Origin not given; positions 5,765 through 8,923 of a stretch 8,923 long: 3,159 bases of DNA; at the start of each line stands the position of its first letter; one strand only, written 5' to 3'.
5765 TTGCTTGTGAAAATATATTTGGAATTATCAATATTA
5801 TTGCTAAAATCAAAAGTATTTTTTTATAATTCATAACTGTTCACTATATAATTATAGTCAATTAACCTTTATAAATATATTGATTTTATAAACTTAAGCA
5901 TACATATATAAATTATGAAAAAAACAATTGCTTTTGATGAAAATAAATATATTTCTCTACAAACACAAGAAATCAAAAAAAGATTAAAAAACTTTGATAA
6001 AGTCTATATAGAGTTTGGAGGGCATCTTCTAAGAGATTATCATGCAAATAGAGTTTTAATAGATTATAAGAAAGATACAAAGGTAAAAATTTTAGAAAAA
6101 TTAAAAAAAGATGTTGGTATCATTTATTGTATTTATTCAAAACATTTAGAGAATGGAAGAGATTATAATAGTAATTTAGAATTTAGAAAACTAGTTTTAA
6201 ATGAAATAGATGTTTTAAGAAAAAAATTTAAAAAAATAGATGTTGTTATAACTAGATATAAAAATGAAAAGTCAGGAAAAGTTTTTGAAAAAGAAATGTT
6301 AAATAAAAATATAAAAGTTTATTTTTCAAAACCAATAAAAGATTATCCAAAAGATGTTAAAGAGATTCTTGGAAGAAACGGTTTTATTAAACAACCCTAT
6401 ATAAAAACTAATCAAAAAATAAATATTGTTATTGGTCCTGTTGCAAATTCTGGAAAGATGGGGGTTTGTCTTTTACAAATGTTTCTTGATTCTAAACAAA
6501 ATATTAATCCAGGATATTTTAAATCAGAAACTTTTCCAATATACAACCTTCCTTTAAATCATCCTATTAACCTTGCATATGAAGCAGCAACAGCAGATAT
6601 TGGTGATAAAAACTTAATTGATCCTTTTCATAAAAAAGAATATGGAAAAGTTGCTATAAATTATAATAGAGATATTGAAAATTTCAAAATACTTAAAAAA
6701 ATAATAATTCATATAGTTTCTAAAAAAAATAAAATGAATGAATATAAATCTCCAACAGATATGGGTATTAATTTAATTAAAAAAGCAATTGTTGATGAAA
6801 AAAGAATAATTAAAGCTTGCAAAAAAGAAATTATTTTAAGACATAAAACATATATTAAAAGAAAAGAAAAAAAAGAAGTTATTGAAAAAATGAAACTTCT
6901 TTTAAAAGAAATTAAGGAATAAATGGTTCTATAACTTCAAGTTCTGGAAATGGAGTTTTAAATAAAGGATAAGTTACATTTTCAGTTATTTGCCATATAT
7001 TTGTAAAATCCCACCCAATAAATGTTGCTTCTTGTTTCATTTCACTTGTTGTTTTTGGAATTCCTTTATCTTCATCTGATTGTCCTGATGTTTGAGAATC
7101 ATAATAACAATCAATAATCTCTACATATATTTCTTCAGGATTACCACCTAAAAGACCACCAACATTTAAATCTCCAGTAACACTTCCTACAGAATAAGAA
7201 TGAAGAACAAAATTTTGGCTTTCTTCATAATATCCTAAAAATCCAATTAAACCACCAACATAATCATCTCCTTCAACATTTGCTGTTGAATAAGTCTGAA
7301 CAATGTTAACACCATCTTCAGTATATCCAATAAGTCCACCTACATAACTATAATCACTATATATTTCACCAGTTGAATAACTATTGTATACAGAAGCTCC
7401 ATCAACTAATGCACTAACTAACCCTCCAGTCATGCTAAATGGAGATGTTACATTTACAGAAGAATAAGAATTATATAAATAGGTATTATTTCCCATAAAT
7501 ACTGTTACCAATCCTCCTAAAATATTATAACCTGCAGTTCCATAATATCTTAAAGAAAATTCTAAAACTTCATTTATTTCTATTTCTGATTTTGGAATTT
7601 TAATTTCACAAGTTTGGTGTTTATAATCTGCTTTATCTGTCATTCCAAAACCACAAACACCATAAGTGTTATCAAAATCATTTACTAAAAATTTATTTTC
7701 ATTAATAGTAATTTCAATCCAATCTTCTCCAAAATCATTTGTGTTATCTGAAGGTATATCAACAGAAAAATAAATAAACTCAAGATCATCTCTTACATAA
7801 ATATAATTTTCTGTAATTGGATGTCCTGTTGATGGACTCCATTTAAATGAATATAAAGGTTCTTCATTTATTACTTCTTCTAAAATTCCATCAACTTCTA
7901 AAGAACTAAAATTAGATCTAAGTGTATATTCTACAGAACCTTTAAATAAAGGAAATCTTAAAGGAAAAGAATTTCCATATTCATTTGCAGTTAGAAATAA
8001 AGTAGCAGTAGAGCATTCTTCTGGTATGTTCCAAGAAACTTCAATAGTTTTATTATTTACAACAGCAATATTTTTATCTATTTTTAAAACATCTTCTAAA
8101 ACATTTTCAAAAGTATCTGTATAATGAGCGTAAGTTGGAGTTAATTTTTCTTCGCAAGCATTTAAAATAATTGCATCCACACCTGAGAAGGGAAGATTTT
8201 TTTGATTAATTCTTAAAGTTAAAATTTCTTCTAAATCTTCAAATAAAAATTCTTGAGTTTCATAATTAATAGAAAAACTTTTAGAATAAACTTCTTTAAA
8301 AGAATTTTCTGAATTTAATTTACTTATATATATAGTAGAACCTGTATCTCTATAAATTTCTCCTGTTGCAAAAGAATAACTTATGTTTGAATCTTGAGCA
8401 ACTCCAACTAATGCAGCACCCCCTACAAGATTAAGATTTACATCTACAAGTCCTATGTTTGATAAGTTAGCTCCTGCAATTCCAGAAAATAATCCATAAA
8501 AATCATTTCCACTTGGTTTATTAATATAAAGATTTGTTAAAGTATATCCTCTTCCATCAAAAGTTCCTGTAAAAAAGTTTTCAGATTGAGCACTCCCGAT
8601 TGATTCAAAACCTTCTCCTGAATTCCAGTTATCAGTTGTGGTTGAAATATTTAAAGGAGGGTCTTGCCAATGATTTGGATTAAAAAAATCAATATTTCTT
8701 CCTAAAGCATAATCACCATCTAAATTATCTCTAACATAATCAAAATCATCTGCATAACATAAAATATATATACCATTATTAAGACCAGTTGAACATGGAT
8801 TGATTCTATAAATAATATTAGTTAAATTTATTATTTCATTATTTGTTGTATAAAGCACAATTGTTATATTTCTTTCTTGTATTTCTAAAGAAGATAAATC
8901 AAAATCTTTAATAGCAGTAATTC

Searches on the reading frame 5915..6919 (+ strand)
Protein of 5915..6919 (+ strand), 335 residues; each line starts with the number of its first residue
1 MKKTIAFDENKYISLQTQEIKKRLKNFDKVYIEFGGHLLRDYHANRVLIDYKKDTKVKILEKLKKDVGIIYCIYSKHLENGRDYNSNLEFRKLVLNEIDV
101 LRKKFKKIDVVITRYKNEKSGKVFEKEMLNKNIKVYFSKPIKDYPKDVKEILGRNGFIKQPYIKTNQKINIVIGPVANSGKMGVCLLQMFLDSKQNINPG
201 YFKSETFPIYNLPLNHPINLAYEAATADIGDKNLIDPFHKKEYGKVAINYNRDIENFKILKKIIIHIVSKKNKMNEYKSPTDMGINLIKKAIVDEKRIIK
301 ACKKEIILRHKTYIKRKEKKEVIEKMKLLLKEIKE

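Call 3: search_protein_families(library=pfam, proteins=[window:5915-6919:+], max_evalue=0.1)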
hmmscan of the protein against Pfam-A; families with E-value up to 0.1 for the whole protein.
window:5915-6919:+ (335 aa): 1 family
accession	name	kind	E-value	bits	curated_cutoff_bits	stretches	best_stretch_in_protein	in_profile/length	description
PF08903.17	DUF1846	-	6.5e-101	337.9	27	1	5-332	1-331/333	Domain of unknown function DUF1846, N-terminal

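Call 4: search_protein_families(library=padloc, proteins=[window:5915-6919:+], max_evalue=0.1)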
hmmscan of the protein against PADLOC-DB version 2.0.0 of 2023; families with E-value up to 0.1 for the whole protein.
window:5915-6919:+ (335 aa): 0 families

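Call 5: search_protein_families(library=ncbifam, proteins=[window:5915-6919:+], max_evalue=0.1)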
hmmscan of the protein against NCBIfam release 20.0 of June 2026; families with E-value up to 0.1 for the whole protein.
window:5915-6919:+ (335 aa): 1 family
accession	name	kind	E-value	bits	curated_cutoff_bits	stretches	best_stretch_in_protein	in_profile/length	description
NF010184.0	PRK13663.1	equivalog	4.2e-105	352.2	631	1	3-333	2-335/494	hypothetical protein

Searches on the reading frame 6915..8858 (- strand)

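Call 3: search_protein_families(library=pfam, proteins=[window:6915-8858:-], max_evalue=0.1)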
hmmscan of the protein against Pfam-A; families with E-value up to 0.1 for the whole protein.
window:6915-8858:- (648 aa): 1 family
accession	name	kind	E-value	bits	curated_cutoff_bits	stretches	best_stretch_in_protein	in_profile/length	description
PF18396.7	TBK1_ULD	-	0.017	15.4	31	1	175-223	16-64/88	TANK binding kinase 1 ubiquitin-like domain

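Call 4: search_protein_families(library=padloc, proteins=[window:6915-8858:-], max_evalue=0.1)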
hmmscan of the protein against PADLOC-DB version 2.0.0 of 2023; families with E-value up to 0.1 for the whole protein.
window:6915-8858:- (648 aa): 0 families

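Call 5: search_protein_families(library=ncbifam, proteins=[window:6915-8858:-], max_evalue=0.1)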
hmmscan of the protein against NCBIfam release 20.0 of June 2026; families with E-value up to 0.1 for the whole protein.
window:6915-8858:- (648 aa): 0 families

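Call 48: search_protein_families(library=phrogs, proteins=[window:6915-8858:-], max_evalue=0.01)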
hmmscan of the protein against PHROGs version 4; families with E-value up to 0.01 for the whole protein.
window:6915-8858:- (648 aa): 1 family
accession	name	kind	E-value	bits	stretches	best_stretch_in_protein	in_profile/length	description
phrog_30905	-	unknown function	0.00096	20.1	1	87-182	38-131/139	-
